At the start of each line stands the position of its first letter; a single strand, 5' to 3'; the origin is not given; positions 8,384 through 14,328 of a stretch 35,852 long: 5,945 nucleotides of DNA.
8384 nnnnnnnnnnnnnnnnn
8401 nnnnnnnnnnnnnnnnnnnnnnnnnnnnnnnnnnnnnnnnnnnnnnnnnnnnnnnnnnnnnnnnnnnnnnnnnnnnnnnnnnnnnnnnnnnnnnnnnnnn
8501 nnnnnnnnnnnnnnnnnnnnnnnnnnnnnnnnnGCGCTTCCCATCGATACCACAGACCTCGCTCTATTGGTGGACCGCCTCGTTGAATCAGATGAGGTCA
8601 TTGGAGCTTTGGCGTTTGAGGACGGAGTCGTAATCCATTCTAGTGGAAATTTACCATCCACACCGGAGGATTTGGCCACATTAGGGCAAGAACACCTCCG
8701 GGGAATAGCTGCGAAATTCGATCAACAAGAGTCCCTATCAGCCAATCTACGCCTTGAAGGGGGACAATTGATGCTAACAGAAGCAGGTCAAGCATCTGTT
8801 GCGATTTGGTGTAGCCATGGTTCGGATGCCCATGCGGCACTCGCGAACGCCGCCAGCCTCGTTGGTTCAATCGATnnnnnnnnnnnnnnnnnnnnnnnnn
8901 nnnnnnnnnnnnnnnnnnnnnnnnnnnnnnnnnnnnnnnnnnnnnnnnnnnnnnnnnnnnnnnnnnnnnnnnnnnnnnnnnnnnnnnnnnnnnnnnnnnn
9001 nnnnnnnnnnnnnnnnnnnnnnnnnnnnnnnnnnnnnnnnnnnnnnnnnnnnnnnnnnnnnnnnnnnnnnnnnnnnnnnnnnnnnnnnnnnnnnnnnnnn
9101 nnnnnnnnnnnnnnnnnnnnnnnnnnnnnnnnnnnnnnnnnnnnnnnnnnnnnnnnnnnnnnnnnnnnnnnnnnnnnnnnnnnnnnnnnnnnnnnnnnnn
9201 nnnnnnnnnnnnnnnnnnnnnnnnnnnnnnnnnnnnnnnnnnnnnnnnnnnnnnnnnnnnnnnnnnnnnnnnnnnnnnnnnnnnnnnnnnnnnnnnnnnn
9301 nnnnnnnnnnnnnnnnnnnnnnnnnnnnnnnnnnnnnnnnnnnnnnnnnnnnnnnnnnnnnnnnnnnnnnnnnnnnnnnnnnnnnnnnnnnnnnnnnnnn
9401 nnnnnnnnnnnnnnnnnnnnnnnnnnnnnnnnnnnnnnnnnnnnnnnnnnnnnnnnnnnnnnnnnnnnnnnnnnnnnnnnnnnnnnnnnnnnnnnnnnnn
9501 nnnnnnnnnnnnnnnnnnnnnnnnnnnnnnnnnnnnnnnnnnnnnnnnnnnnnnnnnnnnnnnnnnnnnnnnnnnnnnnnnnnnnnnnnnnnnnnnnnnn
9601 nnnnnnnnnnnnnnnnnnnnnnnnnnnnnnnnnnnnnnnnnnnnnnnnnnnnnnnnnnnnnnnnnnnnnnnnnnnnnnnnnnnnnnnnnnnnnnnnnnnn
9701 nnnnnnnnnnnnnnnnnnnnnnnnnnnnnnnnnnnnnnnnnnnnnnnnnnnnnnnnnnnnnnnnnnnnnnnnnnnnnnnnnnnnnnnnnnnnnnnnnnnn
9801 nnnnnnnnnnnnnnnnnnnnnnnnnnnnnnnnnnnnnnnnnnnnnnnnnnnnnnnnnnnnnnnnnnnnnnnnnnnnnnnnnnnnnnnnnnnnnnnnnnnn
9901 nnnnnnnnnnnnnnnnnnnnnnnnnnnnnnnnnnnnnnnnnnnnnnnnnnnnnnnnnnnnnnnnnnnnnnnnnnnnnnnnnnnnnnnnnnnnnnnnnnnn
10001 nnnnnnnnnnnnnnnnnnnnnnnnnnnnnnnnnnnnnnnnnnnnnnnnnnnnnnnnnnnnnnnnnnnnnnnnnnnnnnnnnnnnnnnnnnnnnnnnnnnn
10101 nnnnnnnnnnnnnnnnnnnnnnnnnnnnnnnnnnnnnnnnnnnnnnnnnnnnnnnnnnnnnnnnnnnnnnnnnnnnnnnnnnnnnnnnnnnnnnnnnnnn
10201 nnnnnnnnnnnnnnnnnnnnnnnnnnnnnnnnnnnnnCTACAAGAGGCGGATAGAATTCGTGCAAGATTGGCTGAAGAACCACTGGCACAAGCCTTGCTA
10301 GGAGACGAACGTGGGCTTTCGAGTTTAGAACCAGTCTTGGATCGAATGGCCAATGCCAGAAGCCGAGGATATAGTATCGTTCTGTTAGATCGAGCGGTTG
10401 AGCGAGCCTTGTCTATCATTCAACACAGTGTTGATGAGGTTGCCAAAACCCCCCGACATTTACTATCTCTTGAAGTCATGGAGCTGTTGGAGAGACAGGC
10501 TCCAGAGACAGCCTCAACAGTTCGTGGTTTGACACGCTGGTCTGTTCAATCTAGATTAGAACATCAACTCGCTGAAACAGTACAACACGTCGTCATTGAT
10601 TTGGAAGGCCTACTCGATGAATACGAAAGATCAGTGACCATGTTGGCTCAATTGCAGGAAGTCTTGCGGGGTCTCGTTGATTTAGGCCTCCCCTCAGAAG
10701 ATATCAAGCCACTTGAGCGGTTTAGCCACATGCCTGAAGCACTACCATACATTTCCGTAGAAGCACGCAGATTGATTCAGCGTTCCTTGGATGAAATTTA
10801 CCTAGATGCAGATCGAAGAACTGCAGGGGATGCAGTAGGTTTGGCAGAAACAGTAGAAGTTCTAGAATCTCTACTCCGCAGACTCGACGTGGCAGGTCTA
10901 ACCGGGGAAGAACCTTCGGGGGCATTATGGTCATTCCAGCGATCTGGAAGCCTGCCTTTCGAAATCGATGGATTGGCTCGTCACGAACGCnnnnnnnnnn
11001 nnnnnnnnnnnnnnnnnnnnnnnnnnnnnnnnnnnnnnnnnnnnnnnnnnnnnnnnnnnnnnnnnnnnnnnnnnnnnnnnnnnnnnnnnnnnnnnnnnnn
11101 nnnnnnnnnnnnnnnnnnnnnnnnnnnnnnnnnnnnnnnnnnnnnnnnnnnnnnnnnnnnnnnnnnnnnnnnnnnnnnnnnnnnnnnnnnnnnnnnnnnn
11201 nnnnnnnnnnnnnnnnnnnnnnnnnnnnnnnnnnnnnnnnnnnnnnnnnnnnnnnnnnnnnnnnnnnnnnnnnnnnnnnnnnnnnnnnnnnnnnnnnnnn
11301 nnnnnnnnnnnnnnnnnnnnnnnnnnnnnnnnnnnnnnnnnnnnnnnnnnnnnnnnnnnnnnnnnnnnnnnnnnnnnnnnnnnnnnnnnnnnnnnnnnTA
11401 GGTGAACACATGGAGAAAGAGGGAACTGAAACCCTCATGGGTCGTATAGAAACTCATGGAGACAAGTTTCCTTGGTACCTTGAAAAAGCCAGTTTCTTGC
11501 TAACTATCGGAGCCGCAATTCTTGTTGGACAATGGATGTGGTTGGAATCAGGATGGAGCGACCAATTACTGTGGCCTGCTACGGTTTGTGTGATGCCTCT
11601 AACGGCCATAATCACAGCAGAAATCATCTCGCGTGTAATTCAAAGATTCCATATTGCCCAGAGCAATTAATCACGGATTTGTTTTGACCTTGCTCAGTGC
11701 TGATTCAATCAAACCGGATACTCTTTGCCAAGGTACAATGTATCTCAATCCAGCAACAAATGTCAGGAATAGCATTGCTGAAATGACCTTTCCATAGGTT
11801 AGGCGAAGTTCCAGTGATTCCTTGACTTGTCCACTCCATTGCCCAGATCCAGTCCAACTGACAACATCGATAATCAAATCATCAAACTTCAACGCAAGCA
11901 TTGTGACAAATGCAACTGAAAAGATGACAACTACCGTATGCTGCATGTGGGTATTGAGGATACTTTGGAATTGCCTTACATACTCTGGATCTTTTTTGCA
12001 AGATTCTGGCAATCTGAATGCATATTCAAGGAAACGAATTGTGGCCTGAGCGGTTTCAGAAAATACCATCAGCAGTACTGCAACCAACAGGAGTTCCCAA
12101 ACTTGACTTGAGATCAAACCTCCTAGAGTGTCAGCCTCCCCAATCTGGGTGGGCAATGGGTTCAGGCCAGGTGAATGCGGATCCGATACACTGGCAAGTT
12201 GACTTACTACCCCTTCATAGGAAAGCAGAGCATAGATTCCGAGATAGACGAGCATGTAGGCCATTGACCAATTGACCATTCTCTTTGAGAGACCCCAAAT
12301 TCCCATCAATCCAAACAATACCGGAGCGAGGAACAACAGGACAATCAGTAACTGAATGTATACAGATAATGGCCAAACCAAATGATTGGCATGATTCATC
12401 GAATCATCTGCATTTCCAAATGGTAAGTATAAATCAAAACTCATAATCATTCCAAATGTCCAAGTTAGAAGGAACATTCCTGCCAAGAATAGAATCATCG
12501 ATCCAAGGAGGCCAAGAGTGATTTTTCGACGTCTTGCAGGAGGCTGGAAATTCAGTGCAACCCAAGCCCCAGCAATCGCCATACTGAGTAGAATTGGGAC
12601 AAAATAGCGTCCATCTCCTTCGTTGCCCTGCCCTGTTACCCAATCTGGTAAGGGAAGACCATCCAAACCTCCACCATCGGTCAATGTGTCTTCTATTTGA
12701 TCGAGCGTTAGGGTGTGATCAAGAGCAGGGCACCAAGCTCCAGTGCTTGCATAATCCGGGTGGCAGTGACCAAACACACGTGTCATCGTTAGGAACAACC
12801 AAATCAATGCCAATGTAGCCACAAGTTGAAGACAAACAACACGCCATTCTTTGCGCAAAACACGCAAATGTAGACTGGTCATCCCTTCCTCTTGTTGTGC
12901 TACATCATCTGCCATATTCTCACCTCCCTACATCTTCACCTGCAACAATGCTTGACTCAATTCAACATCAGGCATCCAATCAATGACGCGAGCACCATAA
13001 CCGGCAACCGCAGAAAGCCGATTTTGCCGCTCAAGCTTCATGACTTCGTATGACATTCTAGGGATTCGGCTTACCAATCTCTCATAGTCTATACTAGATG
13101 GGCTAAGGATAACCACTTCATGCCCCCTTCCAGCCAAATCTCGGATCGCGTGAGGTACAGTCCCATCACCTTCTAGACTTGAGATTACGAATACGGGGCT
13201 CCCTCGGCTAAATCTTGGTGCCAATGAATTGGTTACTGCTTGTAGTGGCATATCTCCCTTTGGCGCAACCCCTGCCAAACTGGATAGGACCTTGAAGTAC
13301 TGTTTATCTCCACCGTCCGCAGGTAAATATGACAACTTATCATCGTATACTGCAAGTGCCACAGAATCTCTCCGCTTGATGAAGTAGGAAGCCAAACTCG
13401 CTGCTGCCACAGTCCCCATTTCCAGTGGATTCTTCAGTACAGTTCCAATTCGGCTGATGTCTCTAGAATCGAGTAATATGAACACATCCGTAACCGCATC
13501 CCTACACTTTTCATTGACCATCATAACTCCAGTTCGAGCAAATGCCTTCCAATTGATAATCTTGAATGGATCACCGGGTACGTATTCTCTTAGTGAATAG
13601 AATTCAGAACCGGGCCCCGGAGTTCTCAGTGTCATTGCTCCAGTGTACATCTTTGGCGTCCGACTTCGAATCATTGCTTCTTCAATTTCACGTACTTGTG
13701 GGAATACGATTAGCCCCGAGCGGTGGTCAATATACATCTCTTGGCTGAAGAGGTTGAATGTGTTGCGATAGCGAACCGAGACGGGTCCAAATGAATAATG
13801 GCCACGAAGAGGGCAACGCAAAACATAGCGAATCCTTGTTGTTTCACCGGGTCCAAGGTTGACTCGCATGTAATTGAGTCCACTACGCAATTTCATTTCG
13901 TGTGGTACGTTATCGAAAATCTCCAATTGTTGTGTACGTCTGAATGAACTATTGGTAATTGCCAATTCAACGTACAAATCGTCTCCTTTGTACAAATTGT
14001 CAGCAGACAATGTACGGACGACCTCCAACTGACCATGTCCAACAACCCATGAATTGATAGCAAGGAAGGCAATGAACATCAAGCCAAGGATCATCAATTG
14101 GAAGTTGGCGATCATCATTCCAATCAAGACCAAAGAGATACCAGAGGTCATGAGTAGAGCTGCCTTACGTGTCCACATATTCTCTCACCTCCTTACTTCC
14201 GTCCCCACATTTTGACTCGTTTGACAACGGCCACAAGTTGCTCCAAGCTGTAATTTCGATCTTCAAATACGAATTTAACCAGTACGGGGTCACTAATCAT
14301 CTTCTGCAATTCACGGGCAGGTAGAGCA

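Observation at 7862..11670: Roadblock/LC7 gene coupled to a 1076-aa coiled-coil protein and a 2-TM protein, with no GTPase: candidate uncharacterised archaeal polarity/scaffold module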

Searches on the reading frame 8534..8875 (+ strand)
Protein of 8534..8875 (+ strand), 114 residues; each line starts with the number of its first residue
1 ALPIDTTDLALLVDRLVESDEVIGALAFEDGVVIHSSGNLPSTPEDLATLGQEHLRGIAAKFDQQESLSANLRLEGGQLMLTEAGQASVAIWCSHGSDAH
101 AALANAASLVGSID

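Call 88: search_solved_structures(query=A9, max_evalue=10, show_alignments=2)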
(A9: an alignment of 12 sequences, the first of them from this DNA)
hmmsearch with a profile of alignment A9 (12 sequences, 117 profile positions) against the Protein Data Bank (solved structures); distinct sequences matched with E-value up to 10: 19.
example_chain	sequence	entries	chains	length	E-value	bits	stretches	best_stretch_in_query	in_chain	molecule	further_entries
3leq_A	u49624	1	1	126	2.7e-05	27.9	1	14-103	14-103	uncharacterized protein cvnB5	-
7yh1_D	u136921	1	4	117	0.015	19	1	34-100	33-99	Roadblock/LC7 domain protein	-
7f8m_A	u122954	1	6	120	0.019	18.7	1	13-94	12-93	Robl_LC7 domain-containing protein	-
9hef_A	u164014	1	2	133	0.022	18.5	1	19-91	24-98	Serine protease inhibitor Rv3364c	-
5vok_B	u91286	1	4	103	0.025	18.3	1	10-94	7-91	Ragulator complex protein LAMTOR4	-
6u62_G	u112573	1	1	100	0.026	18.2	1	10-94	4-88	Ragulator complex protein LAMTOR4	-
5y39_D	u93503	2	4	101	0.027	18.2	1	10-94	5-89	Ragulator complex protein LAMTOR4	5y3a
5x6u_D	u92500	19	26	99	0.027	18.2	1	10-94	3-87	Ragulator complex protein LAMTOR4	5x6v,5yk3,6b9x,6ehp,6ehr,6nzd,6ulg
5y38_B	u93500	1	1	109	0.033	17.9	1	10-94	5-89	Ragulator complex protein LAMTOR4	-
5yk3_D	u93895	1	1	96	0.041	17.6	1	10-94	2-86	Ragulator complex protein LAMTOR4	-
3gty_X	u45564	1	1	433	0.085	16.6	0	39-80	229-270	Trigger factor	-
3gu0_A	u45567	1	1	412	0.097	16.4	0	39-80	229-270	Trigger factor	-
6j0a_Q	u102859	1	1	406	0.11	16.3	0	39-80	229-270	Trigger factor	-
5yk5_C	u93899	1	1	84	0.24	15.1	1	20-93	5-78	Ragulator complex protein LAMTOR4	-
5yk3_n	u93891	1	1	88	0.28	14.9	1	20-93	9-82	Ragulator complex protein LAMTOR4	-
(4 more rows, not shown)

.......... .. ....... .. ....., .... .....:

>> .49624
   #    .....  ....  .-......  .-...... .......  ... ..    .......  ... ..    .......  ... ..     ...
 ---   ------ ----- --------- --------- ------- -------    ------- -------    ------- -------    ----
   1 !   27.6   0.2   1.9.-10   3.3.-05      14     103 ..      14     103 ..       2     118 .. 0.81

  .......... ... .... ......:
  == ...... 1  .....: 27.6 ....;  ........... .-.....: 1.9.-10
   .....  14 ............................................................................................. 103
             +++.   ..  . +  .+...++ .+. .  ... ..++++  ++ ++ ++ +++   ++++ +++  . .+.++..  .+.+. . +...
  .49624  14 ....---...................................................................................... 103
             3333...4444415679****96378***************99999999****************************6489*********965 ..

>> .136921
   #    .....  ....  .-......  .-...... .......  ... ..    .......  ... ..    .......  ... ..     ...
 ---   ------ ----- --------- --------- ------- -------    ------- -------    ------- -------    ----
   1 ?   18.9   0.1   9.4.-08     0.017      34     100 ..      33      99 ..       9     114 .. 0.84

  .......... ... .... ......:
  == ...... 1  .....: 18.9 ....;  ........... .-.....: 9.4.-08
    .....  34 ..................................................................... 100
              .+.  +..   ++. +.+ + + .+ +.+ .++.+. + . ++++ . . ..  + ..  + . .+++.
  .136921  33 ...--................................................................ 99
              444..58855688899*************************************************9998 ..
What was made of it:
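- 8546..8875 (+): B aa ~126-235: internal Roadblock/LC7 domain. The domain profile hits PDB CvnB5 (3leq) at E=2.7e-5, then Asgard Roadblocks, Rv3364c and LAMTOR4 (call 88).
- On Roadblock/LC7: internal domain of B (aa ~126-235): The profile hits CvnB5 at E=2.7e-5, followed by other Roadblock proteins (call 88).
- Closest known: Streptomyces conservon CvnB. Same: It is the closest sequence relative of B's Roadblock domain (E=2.7e-5, collinear over 90 residues; call 88).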

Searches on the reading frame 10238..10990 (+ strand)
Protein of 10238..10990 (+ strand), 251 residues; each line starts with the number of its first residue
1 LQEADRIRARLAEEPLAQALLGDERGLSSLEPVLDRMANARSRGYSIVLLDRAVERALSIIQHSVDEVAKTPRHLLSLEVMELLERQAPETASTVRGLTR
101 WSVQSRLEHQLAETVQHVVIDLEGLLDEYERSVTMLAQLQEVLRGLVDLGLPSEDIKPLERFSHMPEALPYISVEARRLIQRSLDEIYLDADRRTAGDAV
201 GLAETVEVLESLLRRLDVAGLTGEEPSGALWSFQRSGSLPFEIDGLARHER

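Call 26: find_homologous_proteins(query=window:10238-10990:+, max_evalue=0.001)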
Query window:10238-10990:+ (251 aa): 70 proteins with E <= 0.001 among 8000 candidates.
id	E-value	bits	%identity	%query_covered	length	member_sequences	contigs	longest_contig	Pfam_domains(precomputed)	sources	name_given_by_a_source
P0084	5.5e-148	509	98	100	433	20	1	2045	-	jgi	-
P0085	8.6e-139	479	91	100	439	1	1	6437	-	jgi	jgi:hypothetical protein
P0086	4.4e-122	424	93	86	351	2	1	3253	-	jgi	jgi:hypothetical protein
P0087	2.1e-108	380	96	75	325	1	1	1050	-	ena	-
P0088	3.0e-108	379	96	75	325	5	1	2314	-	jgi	-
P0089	3.0e-99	350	98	68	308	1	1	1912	-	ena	-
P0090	2.0e-96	340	94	68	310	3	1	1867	-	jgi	jgi:hypothetical protein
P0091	4.5e-94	333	95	67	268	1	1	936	PF04295.19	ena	-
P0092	1.6e-83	298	60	96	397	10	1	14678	-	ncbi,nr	ncbi:MAG: hypothetical protein QGF34_02040, partial [Candidatus Poseidoniaceae archaeon]|nr:hypothet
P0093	2.1e-83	298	59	100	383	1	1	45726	-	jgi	jgi:hypothetical protein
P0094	3.3e-83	297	60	96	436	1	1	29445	-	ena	-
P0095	7.2e-83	296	61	96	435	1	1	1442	-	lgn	-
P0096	1.1e-82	295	59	100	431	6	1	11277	-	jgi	-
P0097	1.9e-82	295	59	100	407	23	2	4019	-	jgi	jgi:hypothetical protein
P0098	2.7e-82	294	61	96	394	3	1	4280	-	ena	-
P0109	1.4e-74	269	56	96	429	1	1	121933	-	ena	-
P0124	2.4e-61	226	51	100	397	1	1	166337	-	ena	-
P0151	9.2e-13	67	67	25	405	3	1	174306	PF19220.7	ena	-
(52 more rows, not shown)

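Call 27: find_encoding_contigs(protein=P0109, flank=10000, max_places=1)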
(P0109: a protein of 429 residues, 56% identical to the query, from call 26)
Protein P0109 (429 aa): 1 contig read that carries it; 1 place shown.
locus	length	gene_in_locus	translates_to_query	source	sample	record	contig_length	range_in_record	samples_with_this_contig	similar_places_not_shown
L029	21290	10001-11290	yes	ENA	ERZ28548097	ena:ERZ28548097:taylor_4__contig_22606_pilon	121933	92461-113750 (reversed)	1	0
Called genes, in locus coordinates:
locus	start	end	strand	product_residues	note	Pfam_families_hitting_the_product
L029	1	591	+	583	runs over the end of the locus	PF07973:tRNA_SAD, PF00587:tRNA-synt_2b, PF03129:HGTP_anticodon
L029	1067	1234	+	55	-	-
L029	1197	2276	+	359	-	-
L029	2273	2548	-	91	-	-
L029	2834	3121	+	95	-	-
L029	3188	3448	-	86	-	-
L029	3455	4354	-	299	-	-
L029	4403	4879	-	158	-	-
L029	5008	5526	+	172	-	PF02729:OTCace_N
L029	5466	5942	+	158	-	PF00185:OTCace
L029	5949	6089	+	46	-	PF01948:PyrI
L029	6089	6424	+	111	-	PF01948:PyrI, PF02748:PyrI_C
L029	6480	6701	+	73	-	-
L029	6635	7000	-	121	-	-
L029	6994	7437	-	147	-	PF22082:TtuA_LIM_N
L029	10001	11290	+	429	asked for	-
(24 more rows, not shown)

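Call 28: find_encoding_contigs(protein=P0124, flank=10000, max_places=1)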
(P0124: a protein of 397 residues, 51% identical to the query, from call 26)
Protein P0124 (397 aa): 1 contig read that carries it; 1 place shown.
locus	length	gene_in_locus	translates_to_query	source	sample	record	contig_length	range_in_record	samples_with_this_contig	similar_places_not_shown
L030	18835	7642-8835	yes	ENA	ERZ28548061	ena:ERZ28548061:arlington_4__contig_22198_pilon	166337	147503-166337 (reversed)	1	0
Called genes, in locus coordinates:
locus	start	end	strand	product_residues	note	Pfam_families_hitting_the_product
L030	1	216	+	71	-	?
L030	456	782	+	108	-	-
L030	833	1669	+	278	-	-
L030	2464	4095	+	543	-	-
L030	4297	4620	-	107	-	-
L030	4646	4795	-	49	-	-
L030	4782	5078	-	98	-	-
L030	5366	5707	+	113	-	-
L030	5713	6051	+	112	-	-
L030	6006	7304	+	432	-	-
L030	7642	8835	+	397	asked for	-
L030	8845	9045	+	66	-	-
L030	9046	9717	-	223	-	-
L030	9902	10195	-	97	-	-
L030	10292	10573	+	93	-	-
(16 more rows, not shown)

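Call 29: find_encoding_contigs(protein=P0151, flank=10000, max_places=1)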
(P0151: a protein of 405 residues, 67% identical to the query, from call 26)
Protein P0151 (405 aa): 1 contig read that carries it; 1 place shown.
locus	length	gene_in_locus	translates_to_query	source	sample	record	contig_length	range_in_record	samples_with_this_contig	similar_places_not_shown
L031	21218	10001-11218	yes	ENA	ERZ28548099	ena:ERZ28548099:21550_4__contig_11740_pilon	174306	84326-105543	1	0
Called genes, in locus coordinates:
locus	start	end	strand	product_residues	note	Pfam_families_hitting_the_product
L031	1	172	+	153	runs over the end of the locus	PF00364:Biotin_lipoyl, PF25917:BSH_RND (weak), PF25973:BSH_CzcB (faint), PF25984:BSH_YknX (faint)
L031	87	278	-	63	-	-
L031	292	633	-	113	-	-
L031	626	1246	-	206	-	-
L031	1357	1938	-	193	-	-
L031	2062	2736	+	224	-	PF02729:OTCace_N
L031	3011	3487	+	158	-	PF01948:PyrI, PF02748:PyrI_C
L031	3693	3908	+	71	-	PF01594:AI-2E_transport (weak)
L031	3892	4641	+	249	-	PF01594:AI-2E_transport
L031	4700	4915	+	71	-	PF11449:ArsP_2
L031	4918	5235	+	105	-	PF11449:ArsP_2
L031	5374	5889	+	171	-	PF11449:ArsP_2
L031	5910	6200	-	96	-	-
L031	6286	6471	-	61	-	PF27546:MICAH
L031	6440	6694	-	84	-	PF27546:MICAH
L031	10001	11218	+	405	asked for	PF19220:Rod_CreS (faint)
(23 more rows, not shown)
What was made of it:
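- One MGIIa fragment has a faint Rod_CreS Pfam hit (call 29).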

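Call 53: search_solved_structures(query=A6, max_evalue=1, show_alignments=1)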
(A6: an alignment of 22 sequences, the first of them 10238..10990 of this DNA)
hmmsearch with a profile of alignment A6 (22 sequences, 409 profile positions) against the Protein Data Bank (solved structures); distinct sequences matched with E-value up to 1: 1.
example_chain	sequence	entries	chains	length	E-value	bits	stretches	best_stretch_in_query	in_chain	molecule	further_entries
1orj_A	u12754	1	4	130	0.35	13.3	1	166-233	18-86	flagellar protein FliS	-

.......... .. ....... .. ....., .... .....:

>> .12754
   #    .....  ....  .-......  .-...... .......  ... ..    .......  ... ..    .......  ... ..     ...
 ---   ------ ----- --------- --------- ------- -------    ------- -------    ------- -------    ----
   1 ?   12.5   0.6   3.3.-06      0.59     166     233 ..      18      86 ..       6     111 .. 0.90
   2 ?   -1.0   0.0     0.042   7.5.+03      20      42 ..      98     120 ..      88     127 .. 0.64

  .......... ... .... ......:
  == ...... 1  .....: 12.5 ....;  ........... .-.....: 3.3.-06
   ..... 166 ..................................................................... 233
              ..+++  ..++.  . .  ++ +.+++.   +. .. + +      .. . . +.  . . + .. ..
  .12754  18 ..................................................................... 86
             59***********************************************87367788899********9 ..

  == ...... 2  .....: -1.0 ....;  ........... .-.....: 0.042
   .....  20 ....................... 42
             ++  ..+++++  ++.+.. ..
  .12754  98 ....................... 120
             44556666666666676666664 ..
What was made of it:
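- Tried and rejected: The profile of B's C-terminal domain against PDB gave no relative (call 53).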

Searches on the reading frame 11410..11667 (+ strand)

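Call 4: search_protein_families(library=pfam, proteins=[window:11410-11667:+], max_evalue=0.1)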
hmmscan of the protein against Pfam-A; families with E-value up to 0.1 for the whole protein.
window:11410-11667:+ (86 aa): 0 families

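Call 51: search_protein_families(library=ncbifam, proteins=[window:11410-11667:+], max_evalue=0.1)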
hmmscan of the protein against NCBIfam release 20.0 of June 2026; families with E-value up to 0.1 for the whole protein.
window:11410-11667:+ (86 aa): 0 families

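Call 93: search_protein_families(library=padloc, proteins=[window:11410-11667:+], max_evalue=0.01)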
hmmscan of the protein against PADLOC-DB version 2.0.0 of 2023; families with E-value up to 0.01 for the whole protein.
window:11410-11667:+ (86 aa): 1 family
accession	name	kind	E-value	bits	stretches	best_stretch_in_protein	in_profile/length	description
PDLC02363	PycTM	-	0.009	13.9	1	25-72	25-70/154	-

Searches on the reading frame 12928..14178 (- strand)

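Call 4: search_protein_families(library=pfam, proteins=[window:12928-14178:-], max_evalue=0.1)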
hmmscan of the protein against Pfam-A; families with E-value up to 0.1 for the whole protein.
window:12928-14178:- (416 aa): 1 family
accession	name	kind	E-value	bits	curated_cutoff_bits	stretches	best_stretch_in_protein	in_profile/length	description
PF01882.25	DUF58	-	2.1e-20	73.3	23.4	1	196-356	2-164/216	Protein of unknown function DUF58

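Call 51: search_protein_families(library=ncbifam, proteins=[window:12928-14178:-], max_evalue=0.1)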
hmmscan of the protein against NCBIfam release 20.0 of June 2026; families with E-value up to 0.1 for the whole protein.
window:12928-14178:- (416 aa): 1 family
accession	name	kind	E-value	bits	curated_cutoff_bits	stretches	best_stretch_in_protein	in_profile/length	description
NF009407.0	PRK12768.1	equivalog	0.053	13.4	191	1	13-50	131-168/242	sulfate transporter family protein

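Call 93: search_protein_families(library=padloc, proteins=[window:12928-14178:-], max_evalue=0.01)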
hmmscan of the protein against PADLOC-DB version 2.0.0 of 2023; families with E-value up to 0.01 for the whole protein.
window:12928-14178:- (416 aa): 0 families
